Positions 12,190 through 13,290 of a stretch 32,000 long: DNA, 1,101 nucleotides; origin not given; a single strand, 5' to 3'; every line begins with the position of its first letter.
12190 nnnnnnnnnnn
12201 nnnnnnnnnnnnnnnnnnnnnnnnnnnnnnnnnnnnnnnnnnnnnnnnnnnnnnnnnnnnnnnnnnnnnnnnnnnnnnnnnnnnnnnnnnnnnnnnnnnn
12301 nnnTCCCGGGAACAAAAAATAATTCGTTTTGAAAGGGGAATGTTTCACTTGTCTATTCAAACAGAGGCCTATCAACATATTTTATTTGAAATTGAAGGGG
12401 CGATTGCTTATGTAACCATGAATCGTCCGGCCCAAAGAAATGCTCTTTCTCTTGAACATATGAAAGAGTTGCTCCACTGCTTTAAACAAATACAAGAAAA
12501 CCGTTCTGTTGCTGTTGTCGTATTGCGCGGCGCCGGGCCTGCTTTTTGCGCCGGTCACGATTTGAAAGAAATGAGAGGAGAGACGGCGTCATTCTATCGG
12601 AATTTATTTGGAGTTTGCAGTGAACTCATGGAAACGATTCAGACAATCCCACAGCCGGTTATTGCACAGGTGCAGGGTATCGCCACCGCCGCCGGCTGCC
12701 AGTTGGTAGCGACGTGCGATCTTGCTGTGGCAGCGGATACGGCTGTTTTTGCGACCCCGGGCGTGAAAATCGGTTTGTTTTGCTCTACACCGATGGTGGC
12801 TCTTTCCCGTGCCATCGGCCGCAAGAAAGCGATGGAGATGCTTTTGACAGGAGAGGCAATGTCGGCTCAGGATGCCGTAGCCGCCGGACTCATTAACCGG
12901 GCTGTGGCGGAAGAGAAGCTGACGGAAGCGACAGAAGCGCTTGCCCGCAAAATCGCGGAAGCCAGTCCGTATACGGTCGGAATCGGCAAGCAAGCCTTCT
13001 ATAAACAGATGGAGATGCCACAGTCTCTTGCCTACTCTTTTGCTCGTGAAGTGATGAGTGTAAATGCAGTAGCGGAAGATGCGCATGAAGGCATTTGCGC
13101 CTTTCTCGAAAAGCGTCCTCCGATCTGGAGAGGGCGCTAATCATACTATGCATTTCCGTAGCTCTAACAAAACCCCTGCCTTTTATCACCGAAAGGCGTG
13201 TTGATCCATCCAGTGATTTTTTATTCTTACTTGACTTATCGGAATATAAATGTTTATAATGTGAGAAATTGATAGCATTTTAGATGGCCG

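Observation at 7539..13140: SAM-riboswitch-gated operon combining a GctAB-like CoA-transferase, a NitT/TauT ABC importer and an atypical crotonase: candidate uncharacterised organosulfur-carboxylate salvage route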

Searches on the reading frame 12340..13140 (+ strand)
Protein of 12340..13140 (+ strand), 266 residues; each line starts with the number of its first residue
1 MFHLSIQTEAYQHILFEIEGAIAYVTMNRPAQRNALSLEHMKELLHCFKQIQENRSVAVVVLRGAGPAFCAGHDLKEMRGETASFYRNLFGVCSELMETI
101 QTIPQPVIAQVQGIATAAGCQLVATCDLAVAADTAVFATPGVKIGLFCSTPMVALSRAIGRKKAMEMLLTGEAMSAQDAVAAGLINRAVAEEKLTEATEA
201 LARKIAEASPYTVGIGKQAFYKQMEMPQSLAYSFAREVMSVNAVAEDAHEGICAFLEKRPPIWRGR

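Call 4: search_protein_families(library=pfam, proteins=[window:12340-13140:+])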
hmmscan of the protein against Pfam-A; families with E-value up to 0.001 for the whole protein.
window:12340-13140:+ (266 aa): 2 families
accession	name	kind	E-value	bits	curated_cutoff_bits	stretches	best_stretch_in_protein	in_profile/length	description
PF00378.25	ECH_1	-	2.7e-64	217.4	27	1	17-265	1-250/251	Enoyl-CoA hydratase/isomerase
PF16113.10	ECH_2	-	2.4e-35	123.1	27.2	1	23-212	2-194/335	Enoyl-CoA hydratase/isomerase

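Call 5: search_protein_families(library=ncbifam, proteins=[window:12340-13140:+])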
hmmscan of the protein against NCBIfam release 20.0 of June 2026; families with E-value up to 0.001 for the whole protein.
window:12340-13140:+ (266 aa): 71 families (the best 25 are shown)
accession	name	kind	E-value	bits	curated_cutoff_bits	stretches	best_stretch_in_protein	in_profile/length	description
NF006008.0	PRK08139.1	equivalog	1.4e-110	369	313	1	8-265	7-265/266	enoyl-CoA hydratase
NF051848.1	EnCoAHydtEchA19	equivalog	1.3e-58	198.5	400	1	13-266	1-258/258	enoyl-CoA hydratase EchA19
NF006100.0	PRK08252.1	subfamily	4.7e-52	177.1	282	1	12-266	3-254/254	crotonase/enoyl-CoA hydratase family protein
NF006007.0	PRK08138.1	subfamily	4.2e-51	173.8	355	1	19-266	15-261/261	enoyl-CoA hydratase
NF007239.0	PRK09674.1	equivalog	5.3e-51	173.6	371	1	13-266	5-257/257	2,3-dehydroadipyl-CoA hydratase PaaF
NF004517.0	PRK05862.1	equivalog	1.2e-50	172.4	396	1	10-264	2-255/257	enoyl-CoA hydratase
NF042430.2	EnCoAhydt_DpgD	equivalog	1.8e-50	171.8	400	1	18-266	3-258/258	enoyl-CoA-hydratase DpgD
NF004475.0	PRK05809.1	subfamily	8.7e-50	169.6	394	1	11-262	3-256/260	short-chain-enoyl-CoA hydratase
NF006699.0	PRK09245.1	subfamily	1.7e-49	168.5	354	1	13-265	4-265/266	crotonase/enoyl-CoA hydratase family protein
NF005073.0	PRK06495.1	subfamily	4.7e-49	167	296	1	12-266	4-257/257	enoyl-CoA hydratase/isomerase family protein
NF006140.0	PRK08290.1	subfamily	3e-48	164.5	280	1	8-225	4-242/292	enoyl-CoA hydratase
NF046063.1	oxepin_alt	equivalog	8.2e-48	163.1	300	1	17-261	5-253/254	oxepin-CoA hydrolase, alternative type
NF005802.0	PRK07657.1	equivalog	9e-48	163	363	1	14-265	5-259/260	enoyl-CoA hydratase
NF004840.0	PRK06190.1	equivalog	1.7e-47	162.2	253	1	13-237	5-230/260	enoyl-CoA hydratase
NF004796.0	PRK06144.1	subfamily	5.7e-47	160.4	272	1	8-266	4-262/262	enoyl-CoA hydratase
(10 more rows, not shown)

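Call 27: search_solved_structures(query=window:12340-13137:+, max_evalue=1e-20, show_alignments=1)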
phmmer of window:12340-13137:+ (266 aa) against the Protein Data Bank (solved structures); distinct sequences matched with E-value up to 1e-20: 115 (the best 60 are shown).
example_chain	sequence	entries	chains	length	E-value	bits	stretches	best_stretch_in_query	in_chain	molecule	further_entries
3myb_A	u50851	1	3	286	2.8e-70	240.1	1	20-264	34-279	Enoyl-CoA hydratase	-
2vx2_A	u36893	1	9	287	8.5e-68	232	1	22-264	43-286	ENOYL-COA HYDRATASE DOMAIN-CONTAINING PROTEIN 3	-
9qwv_A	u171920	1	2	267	4.4e-45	157.6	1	16-264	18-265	Enoyl-CoA hydratase, mitochondrial, putative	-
5xzd_A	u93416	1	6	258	1.1e-43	153.1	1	10-264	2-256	Enoyl-CoA hydratase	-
3l3s_A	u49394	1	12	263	1.7e-41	145.9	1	25-240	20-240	Enoyl-CoA hydratase/isomerase family protein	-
5zai_A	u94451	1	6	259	5.5e-41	144.2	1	16-266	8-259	3-hydroxypropionyl-coenzyme A dehydratase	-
3h81_A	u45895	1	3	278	1.2e-39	139.9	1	10-263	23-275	enoyl-CoA hydratase echA8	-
3q0j_A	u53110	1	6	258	1.3e-39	139.7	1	10-263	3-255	enoyl-CoA hydratase echA8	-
4fjw_D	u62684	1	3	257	1.6e-39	139.5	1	10-263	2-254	Probable enoyl-CoA hydratase echA8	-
3pzk_A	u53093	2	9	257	1.6e-39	139.4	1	10-263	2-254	e enoyl-CoA hydratase echA8 | enoyl-CoA hydratase echA8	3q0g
2pbp_A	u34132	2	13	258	4e-39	138.1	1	15-266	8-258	Enoyl-CoA hydratase subunit I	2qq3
4fzw_A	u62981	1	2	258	1e-37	133.6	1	20-266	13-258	2,3-dehydroadipyl-CoA hydratase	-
5z7r_A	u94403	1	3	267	2.5e-37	132.2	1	13-259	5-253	Short-chain-enoyl-CoA hydratase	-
3trr_A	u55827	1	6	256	1.9e-36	129.4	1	13-266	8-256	Probable enoyl-CoA hydratase/isomerase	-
2iex_A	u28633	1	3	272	2.4e-36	129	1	10-262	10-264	Dihydroxynapthoic acid synthetase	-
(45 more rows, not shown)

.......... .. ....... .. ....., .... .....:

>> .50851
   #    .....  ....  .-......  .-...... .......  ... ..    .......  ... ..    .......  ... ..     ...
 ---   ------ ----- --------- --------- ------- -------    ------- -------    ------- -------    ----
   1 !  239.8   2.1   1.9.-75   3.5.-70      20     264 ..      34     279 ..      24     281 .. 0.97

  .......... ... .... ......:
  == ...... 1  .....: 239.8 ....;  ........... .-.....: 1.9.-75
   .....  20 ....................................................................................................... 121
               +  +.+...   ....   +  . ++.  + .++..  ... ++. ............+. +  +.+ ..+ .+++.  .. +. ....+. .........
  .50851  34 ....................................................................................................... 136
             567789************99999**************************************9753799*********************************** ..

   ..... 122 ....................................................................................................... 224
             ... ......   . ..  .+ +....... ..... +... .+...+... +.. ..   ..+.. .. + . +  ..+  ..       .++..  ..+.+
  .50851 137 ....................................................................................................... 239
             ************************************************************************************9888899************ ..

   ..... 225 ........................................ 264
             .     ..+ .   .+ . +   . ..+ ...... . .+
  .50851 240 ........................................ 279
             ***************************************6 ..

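Call 41: find_homologous_proteins(query=window:12340-13137:+)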
Query window:12340-13137:+ (266 aa): 8000 proteins with E <= 0.001 among 8000 candidates; the best 120 are listed.
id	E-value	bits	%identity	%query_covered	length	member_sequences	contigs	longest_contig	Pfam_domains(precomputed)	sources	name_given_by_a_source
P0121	5.0e-169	578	100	100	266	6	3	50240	PF00378.26,PF16113.11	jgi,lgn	jgi:enoyl-CoA hydratase/carnithine racemase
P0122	3.7e-146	503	87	99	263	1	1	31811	PF00378.26,PF16113.11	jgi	jgi:enoyl-CoA hydratase/carnithine racemase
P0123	1.2e-124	433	76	97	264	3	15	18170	PF00378.26,PF16113.11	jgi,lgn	jgi:enoyl-CoA hydratase/carnithine racemase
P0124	3.1e-124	432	73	98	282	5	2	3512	PF00378.26,PF16113.11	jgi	jgi:enoyl-CoA hydratase/carnithine racemase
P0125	1.4e-123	429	73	97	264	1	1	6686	PF00378.26,PF16113.11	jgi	jgi:enoyl-CoA hydratase/carnithine racemase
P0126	2.3e-123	429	74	97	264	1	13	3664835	PF00378.26,PF16113.11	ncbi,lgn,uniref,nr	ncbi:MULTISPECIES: enoyl-CoA hydratase [Aneurinibacillus]|uniref:Enoyl-CoA hydratase domain-containi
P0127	8.4e-123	427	73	97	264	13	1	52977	PF00378.26,PF16113.11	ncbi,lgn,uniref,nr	ncbi:enoyl-CoA hydratase [Aneurinibacillus migulanus]|uniref:enoyl-CoA hydratase n=1 Tax=Aneurinibac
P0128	2.5e-122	425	73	98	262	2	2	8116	PF00378.26,PF16113.11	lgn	-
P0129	3.8e-122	425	73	98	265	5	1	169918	PF00378.26,PF16113.11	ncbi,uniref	ncbi:enoyl-CoA hydratase [Aneurinibacillus sp. REN35]|uniref:enoyl-CoA hydratase n=1 Tax=Aneurinibac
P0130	7.5e-122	424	73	98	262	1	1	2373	PF00378.26,PF16113.11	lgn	-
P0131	1.7e-120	419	72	98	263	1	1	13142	PF00378.26,PF16113.11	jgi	jgi:enoyl-CoA hydratase/carnithine racemase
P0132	8.8e-120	417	73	97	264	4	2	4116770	PF00378.26,PF16113.11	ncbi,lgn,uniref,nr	ncbi:short chain enoyl-CoA hydratase [Aneurinibacillus soli]|uniref:Enoyl-CoA hydratase domain-conta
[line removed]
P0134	4.9e-119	415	72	98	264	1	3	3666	PF00378.26,PF16113.11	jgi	jgi:enoyl-CoA hydratase/carnithine racemase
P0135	3.1e-116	405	70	98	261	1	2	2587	PF00378.26,PF16113.11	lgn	-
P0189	2.1e-112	393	70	97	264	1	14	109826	PF00378.26,PF16113.11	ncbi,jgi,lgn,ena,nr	ncbi:MAG TPA: enoyl-CoA hydratase [Chloroflexota bacterium]|nr:enoyl-CoA hydratase [Chloroflexota ba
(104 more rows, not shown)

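Call 42: find_encoding_contigs(protein=P0126, flank=8000, max_places=2)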
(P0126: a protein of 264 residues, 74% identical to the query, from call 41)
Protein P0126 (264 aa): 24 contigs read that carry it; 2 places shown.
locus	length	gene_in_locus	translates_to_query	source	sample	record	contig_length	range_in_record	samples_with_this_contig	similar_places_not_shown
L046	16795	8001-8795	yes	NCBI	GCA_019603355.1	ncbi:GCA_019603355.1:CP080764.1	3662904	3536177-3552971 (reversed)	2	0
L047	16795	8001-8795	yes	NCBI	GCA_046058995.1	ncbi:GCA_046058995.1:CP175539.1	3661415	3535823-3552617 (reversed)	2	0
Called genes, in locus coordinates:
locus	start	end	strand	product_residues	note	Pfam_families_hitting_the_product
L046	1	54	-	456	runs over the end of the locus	PF01235:Na_Ala_symp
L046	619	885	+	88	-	-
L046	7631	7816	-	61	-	-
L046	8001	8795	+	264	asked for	PF00378:ECH_1, PF16113:ECH_2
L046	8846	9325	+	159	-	PF05163:DinB (weak), PF12867:DinB_2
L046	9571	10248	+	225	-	PF10112:Halogen_Hydrol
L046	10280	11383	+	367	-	PF05816:TelA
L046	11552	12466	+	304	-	PF23023:Anti-Pycsar_Apyc1, PF00753:Lactamase_B, PF12706:Lactamase_B_2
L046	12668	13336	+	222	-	PF00702:Hydrolase, PF03031:NIF (faint), PF12710:HAD (weak), PF13419:HAD_2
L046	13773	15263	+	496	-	PF13749:HATPase_c_4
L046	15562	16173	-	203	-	PF01928:CYTH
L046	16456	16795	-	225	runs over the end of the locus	PF01914:MarC (weak), PF03741:TerC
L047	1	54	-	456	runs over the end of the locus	PF01235:Na_Ala_symp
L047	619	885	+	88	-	-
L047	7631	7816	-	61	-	-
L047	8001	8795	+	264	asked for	PF00378:ECH_1, PF16113:ECH_2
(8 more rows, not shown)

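Call 43: find_encoding_contigs(protein=P0189, flank=8000, max_places=2)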
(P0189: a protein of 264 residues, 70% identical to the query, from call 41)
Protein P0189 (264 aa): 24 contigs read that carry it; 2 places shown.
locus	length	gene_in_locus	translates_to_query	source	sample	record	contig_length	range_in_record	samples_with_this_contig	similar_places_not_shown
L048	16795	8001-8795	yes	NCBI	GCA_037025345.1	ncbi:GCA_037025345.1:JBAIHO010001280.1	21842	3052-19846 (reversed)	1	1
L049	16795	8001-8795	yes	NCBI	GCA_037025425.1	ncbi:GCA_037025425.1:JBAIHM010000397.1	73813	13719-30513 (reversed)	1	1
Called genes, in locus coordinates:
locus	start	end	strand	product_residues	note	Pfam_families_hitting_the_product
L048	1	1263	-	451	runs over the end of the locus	PF02878:PGM_PMM_I, PF02879:PGM_PMM_II, PF02880:PGM_PMM_III, PF00408:PGM_PMM_IV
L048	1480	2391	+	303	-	PF01022:HTH_5, PF12840:HTH_20, PF09339:HTH_IclR (weak)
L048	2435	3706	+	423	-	PF05977:MFS_3, PF07690:MFS_1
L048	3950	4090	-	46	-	-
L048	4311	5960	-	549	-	PF00496:SBP_bac_5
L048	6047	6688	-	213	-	PF00156:Pribosyltran, PF14681:UPRTase (weak)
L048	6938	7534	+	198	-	PF06966:DUF1295 (weak), PF04191:PEMT, PF04140:ICMT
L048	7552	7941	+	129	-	PF01035:DNA_binding_1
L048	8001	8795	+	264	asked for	PF00378:ECH_1, PF16113:ECH_2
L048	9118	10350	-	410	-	PF00083:Sugar_tr, PF07690:MFS_1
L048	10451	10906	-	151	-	-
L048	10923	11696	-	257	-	PF00392:GntR, PF07729:FCD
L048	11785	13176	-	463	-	PF00120:Gln-synt_C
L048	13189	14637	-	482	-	PF01645:Glu_synthase, PF00478:IMPDH (weak), PF01070:FMN_dh, PF03060:NMO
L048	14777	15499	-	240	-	PF01493:GXGXG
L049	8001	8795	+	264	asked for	PF00378:ECH_1, PF16113:ECH_2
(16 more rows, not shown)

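Call 83: search_solved_structures(query=window:12340-13137:+, max_evalue=1e-60, show_alignments=2)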
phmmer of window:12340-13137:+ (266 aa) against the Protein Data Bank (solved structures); distinct sequences matched with E-value up to 1e-60: 2.
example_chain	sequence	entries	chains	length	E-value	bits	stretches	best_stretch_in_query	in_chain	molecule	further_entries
3myb_A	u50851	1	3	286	2.8e-70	240.1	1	20-264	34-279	Enoyl-CoA hydratase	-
2vx2_A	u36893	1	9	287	8.5e-68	232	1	22-264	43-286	ENOYL-COA HYDRATASE DOMAIN-CONTAINING PROTEIN 3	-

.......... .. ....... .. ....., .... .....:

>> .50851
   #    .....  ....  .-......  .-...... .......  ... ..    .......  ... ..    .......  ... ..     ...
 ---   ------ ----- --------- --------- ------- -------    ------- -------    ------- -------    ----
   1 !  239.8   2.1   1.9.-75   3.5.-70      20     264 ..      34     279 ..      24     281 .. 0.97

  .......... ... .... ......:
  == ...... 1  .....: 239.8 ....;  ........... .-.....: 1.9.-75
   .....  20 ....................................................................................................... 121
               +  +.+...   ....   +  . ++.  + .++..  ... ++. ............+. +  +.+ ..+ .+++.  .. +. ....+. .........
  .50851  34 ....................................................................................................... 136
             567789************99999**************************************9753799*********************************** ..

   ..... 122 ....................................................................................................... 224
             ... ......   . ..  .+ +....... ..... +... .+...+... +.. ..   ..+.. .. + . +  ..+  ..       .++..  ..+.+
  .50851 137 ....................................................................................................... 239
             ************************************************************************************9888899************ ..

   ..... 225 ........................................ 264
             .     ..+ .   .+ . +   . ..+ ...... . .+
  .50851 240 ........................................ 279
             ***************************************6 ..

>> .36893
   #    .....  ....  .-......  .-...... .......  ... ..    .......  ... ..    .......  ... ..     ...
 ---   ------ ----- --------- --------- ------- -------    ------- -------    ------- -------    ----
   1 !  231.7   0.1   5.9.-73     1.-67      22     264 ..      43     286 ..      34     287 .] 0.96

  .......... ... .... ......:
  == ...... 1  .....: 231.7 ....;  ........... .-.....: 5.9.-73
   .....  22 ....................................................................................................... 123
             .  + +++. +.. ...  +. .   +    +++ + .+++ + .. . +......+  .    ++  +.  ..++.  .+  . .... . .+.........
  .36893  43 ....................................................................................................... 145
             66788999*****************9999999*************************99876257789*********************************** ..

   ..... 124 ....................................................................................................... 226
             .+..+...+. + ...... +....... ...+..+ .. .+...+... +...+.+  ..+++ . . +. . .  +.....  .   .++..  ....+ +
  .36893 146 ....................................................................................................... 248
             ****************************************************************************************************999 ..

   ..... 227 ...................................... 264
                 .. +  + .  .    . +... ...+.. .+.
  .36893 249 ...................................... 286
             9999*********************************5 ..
